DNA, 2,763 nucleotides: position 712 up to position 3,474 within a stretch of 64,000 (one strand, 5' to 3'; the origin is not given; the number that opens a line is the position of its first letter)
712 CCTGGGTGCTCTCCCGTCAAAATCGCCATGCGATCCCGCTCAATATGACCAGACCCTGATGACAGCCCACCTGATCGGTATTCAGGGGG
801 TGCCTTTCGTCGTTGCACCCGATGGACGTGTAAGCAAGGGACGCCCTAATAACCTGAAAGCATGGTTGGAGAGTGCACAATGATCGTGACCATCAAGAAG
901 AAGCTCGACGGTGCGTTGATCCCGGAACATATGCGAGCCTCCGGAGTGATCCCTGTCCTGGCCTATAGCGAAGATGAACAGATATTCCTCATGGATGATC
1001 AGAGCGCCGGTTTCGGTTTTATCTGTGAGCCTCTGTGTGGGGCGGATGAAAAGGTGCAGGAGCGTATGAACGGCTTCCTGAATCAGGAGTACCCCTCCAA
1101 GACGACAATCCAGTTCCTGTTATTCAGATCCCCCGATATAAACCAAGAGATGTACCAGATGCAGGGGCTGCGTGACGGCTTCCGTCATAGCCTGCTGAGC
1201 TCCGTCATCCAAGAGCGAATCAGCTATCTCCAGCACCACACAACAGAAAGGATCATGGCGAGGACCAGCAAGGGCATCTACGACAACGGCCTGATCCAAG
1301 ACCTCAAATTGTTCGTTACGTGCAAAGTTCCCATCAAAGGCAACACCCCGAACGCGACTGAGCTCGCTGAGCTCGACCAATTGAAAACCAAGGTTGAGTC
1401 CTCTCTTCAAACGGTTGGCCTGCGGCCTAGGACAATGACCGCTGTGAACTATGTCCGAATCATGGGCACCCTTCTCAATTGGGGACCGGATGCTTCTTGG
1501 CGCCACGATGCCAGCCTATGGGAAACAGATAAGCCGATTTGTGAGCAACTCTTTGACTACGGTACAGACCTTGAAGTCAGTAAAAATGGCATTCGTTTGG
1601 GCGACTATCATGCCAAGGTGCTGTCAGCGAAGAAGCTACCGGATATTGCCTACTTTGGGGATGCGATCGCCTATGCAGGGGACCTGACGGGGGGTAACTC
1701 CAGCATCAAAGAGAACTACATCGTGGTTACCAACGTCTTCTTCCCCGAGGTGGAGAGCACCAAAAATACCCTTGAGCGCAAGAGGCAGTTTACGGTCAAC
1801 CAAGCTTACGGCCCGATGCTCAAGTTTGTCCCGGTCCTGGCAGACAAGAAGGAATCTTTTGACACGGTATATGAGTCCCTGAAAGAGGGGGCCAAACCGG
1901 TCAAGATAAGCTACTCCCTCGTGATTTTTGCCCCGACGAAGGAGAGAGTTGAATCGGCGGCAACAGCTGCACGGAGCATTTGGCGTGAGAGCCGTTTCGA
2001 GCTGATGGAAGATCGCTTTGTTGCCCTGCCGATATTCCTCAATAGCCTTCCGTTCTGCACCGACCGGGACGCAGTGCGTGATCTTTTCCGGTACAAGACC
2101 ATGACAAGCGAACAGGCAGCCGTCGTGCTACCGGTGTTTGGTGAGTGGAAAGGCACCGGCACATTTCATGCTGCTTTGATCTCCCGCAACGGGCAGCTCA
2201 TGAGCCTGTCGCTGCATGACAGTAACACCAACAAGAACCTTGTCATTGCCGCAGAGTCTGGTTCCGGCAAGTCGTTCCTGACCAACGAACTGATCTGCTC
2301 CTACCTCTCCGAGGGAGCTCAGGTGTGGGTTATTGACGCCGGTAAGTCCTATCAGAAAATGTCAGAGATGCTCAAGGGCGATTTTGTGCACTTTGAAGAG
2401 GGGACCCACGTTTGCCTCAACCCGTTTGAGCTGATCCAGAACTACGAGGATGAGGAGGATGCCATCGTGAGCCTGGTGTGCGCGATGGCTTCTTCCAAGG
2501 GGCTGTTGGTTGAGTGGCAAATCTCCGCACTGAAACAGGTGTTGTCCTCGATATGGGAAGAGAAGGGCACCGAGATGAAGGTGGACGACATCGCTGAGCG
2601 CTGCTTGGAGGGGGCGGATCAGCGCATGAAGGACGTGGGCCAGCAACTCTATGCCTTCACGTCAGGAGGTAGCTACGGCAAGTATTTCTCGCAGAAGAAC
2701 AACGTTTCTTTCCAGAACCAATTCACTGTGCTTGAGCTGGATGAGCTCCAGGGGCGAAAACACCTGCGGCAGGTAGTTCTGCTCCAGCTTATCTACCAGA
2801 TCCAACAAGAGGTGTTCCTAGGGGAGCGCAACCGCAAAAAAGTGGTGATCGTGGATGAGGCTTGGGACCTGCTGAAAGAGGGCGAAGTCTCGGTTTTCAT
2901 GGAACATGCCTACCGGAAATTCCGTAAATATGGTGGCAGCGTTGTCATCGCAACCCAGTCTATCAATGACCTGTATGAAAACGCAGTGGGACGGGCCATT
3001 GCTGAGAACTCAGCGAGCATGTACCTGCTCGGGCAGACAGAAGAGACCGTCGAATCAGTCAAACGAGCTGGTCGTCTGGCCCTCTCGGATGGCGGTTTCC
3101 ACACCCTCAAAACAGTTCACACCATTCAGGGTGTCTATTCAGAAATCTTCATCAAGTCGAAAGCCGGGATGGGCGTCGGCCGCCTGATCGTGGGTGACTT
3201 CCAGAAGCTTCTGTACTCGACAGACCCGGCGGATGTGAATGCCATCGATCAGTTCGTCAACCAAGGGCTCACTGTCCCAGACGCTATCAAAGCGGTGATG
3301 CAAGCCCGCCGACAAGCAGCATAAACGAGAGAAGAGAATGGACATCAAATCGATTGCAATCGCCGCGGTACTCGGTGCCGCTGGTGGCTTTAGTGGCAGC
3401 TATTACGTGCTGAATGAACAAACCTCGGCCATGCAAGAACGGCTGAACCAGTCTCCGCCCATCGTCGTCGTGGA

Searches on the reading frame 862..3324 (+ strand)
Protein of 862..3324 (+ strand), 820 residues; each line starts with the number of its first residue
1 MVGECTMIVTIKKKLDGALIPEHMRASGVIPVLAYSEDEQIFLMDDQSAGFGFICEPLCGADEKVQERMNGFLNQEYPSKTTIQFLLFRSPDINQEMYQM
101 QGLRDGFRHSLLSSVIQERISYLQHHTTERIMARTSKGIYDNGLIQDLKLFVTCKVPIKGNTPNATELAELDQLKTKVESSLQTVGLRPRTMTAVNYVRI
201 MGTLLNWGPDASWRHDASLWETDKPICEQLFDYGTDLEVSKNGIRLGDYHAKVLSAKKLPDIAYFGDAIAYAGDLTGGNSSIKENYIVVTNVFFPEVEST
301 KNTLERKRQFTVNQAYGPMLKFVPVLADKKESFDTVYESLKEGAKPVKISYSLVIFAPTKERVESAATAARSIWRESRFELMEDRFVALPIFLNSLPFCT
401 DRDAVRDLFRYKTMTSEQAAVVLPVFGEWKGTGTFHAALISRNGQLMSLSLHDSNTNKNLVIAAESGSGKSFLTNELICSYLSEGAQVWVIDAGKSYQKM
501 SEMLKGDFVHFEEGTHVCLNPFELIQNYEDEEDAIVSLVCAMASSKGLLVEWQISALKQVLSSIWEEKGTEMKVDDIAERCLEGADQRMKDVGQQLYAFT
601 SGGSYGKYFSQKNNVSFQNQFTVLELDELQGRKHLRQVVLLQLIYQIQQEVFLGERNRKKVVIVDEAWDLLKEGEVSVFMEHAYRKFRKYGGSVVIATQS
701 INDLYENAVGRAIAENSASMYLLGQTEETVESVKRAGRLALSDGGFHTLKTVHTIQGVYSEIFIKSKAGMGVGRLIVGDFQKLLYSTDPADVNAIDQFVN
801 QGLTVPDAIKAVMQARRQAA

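Call 30: search_protein_families(library=pfam, proteins=[window:862-3324:+], max_evalue=0.001)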
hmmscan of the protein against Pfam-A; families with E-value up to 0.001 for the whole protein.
window:862-3324:+ (820 aa): 5 families
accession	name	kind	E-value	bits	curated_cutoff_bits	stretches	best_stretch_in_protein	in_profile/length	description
PF11130.14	TraC_F_IV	-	1.6e-97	327.3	28.1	1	28-399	3-374/375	TraC protein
PF19044.6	P-loop_TraG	-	4.4e-37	128.2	25.8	1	455-814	27-411/413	TraG P-loop domain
PF12846.13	AAA_10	-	2.1e-14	53.8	27.5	1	455-713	19-295/362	AAA-like domain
PF01935.23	DUF87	-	1.1e-06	29.4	23.2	1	458-593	24-156/220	Helicase HerA, central domain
PF20720.3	nSTAND3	-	0.0002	21.6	27.2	1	455-499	15-59/155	Novel STAND NTPase 3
